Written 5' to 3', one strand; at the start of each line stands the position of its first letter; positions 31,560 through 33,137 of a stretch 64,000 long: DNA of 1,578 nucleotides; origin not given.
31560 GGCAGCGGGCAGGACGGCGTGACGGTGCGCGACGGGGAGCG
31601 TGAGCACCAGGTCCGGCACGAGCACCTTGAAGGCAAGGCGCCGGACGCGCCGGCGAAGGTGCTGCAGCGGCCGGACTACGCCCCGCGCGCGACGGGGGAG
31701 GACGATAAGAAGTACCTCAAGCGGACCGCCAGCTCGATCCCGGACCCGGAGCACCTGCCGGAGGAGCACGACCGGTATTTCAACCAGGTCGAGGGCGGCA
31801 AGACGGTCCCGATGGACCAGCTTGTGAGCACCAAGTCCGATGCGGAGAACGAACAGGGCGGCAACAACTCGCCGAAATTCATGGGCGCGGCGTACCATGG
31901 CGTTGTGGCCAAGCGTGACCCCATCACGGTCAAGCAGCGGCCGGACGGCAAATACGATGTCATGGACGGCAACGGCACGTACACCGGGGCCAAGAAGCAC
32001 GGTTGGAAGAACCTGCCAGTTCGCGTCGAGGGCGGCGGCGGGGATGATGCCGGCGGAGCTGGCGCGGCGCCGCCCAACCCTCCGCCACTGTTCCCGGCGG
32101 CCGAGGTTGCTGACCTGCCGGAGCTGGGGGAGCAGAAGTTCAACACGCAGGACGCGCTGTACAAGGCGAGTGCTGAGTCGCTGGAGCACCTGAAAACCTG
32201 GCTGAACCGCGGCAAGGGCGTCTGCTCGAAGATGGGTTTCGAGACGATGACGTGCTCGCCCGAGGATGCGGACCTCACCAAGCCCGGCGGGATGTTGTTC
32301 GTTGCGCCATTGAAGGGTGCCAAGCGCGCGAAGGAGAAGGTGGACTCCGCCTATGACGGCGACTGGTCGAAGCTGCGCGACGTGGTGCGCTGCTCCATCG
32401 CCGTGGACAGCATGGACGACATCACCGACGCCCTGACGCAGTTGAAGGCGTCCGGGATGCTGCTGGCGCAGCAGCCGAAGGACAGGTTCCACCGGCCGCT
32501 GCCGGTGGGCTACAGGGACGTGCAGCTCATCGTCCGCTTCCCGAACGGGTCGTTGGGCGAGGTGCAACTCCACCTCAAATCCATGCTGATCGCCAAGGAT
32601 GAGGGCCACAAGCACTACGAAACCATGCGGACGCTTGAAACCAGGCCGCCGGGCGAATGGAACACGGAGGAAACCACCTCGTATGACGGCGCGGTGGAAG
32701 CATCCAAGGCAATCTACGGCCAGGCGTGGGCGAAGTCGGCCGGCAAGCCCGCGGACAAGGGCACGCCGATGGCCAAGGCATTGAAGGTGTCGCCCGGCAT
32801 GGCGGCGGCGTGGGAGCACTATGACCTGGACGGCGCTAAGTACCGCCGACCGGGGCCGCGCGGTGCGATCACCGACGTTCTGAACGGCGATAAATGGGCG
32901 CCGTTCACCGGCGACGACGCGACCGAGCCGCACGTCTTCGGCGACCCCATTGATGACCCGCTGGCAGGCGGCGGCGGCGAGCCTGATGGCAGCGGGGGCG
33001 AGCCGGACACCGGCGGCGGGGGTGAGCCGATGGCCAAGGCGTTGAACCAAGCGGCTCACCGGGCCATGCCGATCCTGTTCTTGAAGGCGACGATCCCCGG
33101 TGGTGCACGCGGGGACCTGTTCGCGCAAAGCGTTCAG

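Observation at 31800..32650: ParB/Srx-like and RelA/SpoT-like (alarmone-synthetase/toxSAS-type) domains inside the 1304-aa protein next to the portal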

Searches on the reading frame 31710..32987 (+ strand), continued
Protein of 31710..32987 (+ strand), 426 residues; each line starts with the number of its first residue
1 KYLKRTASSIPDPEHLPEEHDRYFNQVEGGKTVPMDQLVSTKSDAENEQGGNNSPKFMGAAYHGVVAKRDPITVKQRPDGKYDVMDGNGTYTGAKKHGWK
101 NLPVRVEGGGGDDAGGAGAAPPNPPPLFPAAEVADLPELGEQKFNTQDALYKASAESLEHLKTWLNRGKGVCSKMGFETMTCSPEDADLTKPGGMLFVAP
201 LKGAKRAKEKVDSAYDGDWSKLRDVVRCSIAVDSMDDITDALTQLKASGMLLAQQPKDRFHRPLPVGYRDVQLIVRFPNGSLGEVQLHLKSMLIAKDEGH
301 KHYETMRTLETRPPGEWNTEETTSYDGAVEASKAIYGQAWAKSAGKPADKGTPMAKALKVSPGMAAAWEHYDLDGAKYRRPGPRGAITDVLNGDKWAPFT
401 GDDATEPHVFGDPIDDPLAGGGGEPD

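Call 73: find_encoding_contigs(protein=P0016, flank=9000, max_places=1)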
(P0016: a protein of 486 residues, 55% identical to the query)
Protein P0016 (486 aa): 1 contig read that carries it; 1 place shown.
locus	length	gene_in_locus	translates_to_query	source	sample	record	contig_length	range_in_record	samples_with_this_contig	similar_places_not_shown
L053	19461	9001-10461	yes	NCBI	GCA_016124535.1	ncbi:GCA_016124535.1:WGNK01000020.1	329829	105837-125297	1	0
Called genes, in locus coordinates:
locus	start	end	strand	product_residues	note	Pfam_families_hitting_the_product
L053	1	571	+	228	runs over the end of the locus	-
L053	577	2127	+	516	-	PF01555:N6_N4_Mtase (faint)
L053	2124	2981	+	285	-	-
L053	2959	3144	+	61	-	-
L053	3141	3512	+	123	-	-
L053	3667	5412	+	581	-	PF04860:Phage_portal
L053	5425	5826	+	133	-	-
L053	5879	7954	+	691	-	-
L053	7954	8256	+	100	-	-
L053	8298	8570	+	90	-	-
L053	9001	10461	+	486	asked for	-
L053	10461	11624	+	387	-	-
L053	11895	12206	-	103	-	-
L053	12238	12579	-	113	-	PF13223:DUF4031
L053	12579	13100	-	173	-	-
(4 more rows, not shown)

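Call 74: find_encoding_contigs(protein=P0093, flank=9000, max_places=1)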
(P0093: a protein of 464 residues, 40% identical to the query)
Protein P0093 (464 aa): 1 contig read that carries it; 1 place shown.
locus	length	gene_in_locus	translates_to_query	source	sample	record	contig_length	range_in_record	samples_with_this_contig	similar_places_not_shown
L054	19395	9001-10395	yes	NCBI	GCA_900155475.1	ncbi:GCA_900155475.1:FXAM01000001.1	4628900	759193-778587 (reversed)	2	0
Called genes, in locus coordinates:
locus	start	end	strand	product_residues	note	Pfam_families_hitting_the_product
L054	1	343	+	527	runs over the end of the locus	PF05970:PIF1 (faint), PF13086:AAA_11 (faint), PF13604:AAA_30, PF13245:AAA_19, PF13401:AAA_22 (weak), PF01443:Viral_helicase1 (faint), PF05127:NAT10_TcmA_helicase (weak), PF13538:UvrD_C_2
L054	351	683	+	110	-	-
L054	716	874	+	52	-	-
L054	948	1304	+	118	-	PF00816:Histone_HNS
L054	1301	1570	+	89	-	PF00216:Bac_DNA_binding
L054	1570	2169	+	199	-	-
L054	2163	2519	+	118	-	-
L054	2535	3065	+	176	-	PF18894:PhageMetallopep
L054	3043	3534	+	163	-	-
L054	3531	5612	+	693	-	PF05876:GpA_ATPase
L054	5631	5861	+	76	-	-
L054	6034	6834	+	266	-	-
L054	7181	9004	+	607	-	PF04860:Phage_portal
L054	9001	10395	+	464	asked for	-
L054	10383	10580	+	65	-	-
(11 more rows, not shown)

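Call 93: search_protein_families(library=padloc, proteins=[window:31710-32987:+], max_evalue=0.01)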
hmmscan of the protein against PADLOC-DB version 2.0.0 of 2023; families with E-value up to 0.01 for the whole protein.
window:31710-32987:+ (426 aa): 0 families

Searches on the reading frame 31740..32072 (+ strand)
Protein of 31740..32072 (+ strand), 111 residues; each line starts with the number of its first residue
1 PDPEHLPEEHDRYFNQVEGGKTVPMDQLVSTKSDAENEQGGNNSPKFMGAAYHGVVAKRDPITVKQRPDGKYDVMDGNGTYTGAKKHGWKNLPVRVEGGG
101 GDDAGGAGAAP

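Call 68: search_solved_structures(query=A5, max_evalue=10, show_alignments=3)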
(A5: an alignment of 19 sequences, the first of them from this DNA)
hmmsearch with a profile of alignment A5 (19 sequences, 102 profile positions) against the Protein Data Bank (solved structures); distinct sequences matched with E-value up to 10: 9.
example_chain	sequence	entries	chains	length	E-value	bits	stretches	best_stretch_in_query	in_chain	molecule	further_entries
5uje_A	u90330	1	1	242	6.1e-05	26.5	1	58-100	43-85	SbnI protein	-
7nfu_A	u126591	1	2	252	0.0014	22.1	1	59-98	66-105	Nucleoid occlusion protein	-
7ng0_A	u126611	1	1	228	0.0014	22.1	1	59-98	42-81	Nucleoid occlusion protein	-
7ol9_A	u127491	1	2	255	0.021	18.4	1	52-97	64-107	Nucleoid occlusion protein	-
6nr6_A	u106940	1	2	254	0.022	18.3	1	57-100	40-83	Bifunctional transcriptional regulator/O-phospho-L-serine synthase SbnI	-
5ujd_A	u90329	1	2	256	0.023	18.2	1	57-100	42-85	Siderophore biosynthesis protein SbnI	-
6t1f_A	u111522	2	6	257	0.2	15.2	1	59-96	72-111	Chromosome-partitioning protein ParB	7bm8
7bnk_A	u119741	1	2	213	0.87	13.2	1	20-99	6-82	ParB family protein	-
7bnr_A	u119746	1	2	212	1.3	12.6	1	20-99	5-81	ParB family protein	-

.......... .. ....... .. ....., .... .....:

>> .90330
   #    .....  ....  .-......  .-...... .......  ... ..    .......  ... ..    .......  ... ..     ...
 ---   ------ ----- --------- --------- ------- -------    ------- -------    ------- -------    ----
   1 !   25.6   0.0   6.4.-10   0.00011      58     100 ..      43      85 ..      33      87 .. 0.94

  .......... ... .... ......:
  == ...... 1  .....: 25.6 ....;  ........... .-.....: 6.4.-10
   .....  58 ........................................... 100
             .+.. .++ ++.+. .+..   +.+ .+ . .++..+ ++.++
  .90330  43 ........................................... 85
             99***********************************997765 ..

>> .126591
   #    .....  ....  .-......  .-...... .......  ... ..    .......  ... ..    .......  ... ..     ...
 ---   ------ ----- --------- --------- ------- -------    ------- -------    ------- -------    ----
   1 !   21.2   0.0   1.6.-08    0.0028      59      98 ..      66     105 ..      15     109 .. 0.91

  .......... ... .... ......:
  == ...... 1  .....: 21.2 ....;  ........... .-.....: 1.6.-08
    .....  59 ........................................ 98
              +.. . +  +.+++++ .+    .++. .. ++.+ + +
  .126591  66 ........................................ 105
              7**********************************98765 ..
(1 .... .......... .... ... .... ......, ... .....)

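Call 83: search_protein_representatives(protein=window:31740-32072:+)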
Query: 111 residues. Proteins with E-value up to 0.001 (for the whole library): 569; up to 1e-10: 197; up to 1e-30: 15. The best 150 are listed.
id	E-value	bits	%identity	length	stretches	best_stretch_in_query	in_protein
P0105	4.9e-46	172.1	78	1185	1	1-108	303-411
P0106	3.1e-41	156.6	69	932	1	1-108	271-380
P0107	5.0e-40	152.7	71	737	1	1-108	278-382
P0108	4.1e-39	149.7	69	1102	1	1-105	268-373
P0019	2.3e-36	140.8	68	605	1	2-97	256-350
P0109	4.6e-36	139.9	44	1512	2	1-103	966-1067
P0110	1.2e-35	138.5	69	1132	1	1-105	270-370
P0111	8.8e-35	135.7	66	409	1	1-96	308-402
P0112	2.0e-33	131.3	60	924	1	1-109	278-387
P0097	3.0e-33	130.8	64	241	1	1-98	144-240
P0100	5.0e-33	130.1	68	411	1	3-97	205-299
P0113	4.7e-32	126.9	63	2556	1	3-102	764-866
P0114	4.7e-32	126.9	58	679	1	1-106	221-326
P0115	1.4e-31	125.5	64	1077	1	3-102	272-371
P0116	6.2e-31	123.3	59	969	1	3-108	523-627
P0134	1.6e-25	105.9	58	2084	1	1-98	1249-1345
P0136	8.8e-25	103.5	56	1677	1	1-96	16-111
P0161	1.3e-19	86.8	47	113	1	1-97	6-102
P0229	3.1e-13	66.2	41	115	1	1-96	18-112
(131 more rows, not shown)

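Call 84: search_protein_families(library=pfam, proteins=[P0105, P0109, P0113, P0134, P0136, P0161, P0229], max_evalue=0.001)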
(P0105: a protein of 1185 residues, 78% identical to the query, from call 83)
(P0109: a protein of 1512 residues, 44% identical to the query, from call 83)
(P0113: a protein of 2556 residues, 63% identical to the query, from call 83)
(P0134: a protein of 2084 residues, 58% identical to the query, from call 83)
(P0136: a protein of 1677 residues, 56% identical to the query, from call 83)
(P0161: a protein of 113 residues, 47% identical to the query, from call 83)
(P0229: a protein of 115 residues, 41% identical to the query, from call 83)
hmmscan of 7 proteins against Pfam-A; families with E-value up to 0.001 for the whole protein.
P0105 (1185 aa): 1 family
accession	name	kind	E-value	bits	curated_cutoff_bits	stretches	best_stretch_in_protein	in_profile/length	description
PF04607.23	RelA_SpoT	-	0.00034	21.3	27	1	503-587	10-94/113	Region found in RelA / SpoT proteins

P0109 (1512 aa): 2 families
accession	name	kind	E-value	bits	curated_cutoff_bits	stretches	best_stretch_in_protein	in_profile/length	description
PF18763.7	ddrB-ParB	-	2.9e-27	95.6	27.6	1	341-470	3-120/121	ddrB-like ParB superfamily domain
PF13559.11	DUF4129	-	0.00089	19.7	24.8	0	938-968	8-37/69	Domain of unknown function (DUF4129)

P0113 (2556 aa): 0 families

P0134 (2084 aa): 1 family
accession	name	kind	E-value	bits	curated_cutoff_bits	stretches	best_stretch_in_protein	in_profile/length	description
PF18760.7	ART-PolyVal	-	6e-05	24.3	31.2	1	1468-1514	92-135/140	ADP-Ribosyltransferase in polyvalent proteins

P0136 (1677 aa): 1 family
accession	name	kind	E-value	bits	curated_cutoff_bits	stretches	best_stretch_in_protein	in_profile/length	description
PF23802.1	DUF7178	-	6.7e-07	29.8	27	1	273-436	14-142/193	Family of unknown function (DUF7178)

P0161 (113 aa): 0 families

P0229 (115 aa): 0 families

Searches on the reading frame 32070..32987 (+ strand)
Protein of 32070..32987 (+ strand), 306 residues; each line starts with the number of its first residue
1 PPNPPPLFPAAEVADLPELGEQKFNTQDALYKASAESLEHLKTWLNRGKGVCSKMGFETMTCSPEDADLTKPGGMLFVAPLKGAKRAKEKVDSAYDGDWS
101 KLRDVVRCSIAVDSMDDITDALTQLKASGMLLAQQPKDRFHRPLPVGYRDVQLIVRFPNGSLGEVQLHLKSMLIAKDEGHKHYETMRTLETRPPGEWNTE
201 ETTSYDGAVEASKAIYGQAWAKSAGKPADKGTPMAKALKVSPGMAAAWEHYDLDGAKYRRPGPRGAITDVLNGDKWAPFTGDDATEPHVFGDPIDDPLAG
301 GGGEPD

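Call 64: predict_structure(alignment_id=A4)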
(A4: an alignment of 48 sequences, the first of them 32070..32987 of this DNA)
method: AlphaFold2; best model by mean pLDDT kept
length: 306 residues; sequences in the alignment: 48
mean_pLDDT: 90.9   pTM: 0.73
mean pLDDT of the five models: 90.9, 89.5, 87.6, 87.0, 85.8
residues with pLDDT >= 90: 255; 70-90: 23; 50-70: 6; < 50: 22
segments of 3 or more residues with pLDDT < 50: 229-244, 302-306
pLDDT, mean of each block of 10 residues (from residue 1): 90 96 98 98 87 94 97 97 97 97 98 96 95 98 96 98 98 97 97 97 98 97 68 45 66 96 86 96 90 90 45
secondary structure, 60 per line:
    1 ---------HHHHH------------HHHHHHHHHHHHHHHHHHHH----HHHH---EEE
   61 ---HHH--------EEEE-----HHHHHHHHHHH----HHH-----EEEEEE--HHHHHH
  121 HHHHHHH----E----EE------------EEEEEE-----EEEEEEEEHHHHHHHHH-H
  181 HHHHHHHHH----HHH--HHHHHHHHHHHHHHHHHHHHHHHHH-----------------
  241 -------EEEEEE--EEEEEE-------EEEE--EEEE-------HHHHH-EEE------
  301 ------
elements in order: H10-14 H27-46 H51-54 E58-60 E75-78 H84-94 E107-112 H115-127 E151-156 E162-169 H170-178 H180-189 H199-223 E248-253 E256-261 E269-272 E275-278 H286-290 E292-294

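Call 69: fold_search(model_id=the predicted structure, library=viral)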
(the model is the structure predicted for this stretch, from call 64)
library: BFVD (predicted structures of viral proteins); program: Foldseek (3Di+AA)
matches with E <= 10: 326; with E <= 0.001: 15
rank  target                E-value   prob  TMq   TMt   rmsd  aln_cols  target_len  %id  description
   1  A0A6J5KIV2            2.3e-12  1.00  0.51  0.15   8.4       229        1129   25  DdrB-like domain-containing protein [uncultured Caudovirales phage]
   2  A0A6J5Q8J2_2          2.4e-10  1.00  0.48  0.15  14.5       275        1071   20  RelA/SpoT [uncultured Caudovirales phage]
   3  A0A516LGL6            3.6e-10  1.00  0.52  0.13   4.2       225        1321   17  (no name in the UniProt tables at hand)
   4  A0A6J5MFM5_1          4.6e-10  1.00  0.48  0.16  22.7       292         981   18  ART-PolyVal-like domain-containing protein [uncultured Caudovirales phage]
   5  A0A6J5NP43            7.8e-10  1.00  0.52  0.16  15.9       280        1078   21  Uncharacterized protein [uncultured Caudovirales phage]
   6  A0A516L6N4            4.5e-09  1.00  0.53  0.16  15.2       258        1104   16  (no name in the UniProt tables at hand)
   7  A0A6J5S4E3            4.2e-08  1.00  0.47  0.34   7.9       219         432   18  RelA/SpoT [uncultured Caudovirales phage]
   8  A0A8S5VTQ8            1.3e-06  1.00  0.37  0.48  14.5       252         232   17  (no name in the UniProt tables at hand)
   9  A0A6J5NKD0            1.4e-05  1.00  0.43  0.12   7.6       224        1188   16  Uncharacterized protein [uncultured Caudovirales phage]
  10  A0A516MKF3            1.6e-05  1.00  0.39  0.23   5.6       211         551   15  (no name in the UniProt tables at hand)
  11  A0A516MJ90            1.9e-05  1.00  0.39  0.30   5.0       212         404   16  (no name in the UniProt tables at hand)
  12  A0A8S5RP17            3.1e-05  1.00  0.38  0.51   5.1       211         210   13  GTP pyrophosphokinase YjbM [virus sp. ctBS918]
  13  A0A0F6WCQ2            4.2e-05  1.00  0.41  0.49   5.5       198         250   16  RelA/SpoT family protein [Sinorhizobium phage phiN3]
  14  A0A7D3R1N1            1.9e-04  1.00  0.36  0.60   5.1       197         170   15  Nucleotidyltransferase relA/spot protein [Fadolivirus FV1/VV64]
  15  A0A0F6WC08            2.0e-04  1.00  0.33  0.69   4.2       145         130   16  Uncharacterized protein [Sinorhizobium phage phiM7]
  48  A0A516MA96            1.1e+00  0.08  0.14  0.04  20.1       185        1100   14  (no name in the UniProt tables at hand)
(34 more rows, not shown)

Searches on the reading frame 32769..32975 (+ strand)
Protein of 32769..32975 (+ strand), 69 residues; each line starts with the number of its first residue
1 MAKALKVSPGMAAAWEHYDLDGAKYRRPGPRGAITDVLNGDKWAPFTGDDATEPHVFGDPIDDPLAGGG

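Call 52: search_solved_structures(query=A3, max_evalue=10, show_alignments=2)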
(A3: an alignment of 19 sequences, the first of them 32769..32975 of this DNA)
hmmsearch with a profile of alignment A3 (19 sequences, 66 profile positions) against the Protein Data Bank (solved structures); distinct sequences matched with E-value up to 10: 0.

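Call 97: find_homologous_proteins(query=A3, max_evalue=0.001)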
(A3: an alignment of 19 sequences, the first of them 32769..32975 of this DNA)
Query A3 (19 sequences) (69 aa, profile of the alignment): 257 proteins with E <= 0.001 among 6059 candidates; the best 120 are listed.
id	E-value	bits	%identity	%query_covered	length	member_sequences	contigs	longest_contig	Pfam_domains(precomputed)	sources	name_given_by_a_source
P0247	3.9e-42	160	28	48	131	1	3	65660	-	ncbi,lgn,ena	-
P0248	4.3e-42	160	36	41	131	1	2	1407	-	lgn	-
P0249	2.1e-28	116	31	77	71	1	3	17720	-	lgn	-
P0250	3.9e-28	115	30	77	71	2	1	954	-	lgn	-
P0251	9.3e-28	114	-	-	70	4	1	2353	-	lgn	-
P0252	1.3e-27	113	30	68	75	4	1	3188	-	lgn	-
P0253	1.4e-27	113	30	72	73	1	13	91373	-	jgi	-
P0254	2.2e-27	112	33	68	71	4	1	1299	-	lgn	-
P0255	2.3e-27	112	30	72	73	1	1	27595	-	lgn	-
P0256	2.9e-27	112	-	-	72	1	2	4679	-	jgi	-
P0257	3.1e-27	112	32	72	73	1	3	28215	-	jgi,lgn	-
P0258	7.4e-27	111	32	72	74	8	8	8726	-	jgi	jgi:hypothetical protein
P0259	7.5e-27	111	-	-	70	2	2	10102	-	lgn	-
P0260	1.2e-26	110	33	48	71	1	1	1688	-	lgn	-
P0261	1.2e-26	110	30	72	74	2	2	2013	-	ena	-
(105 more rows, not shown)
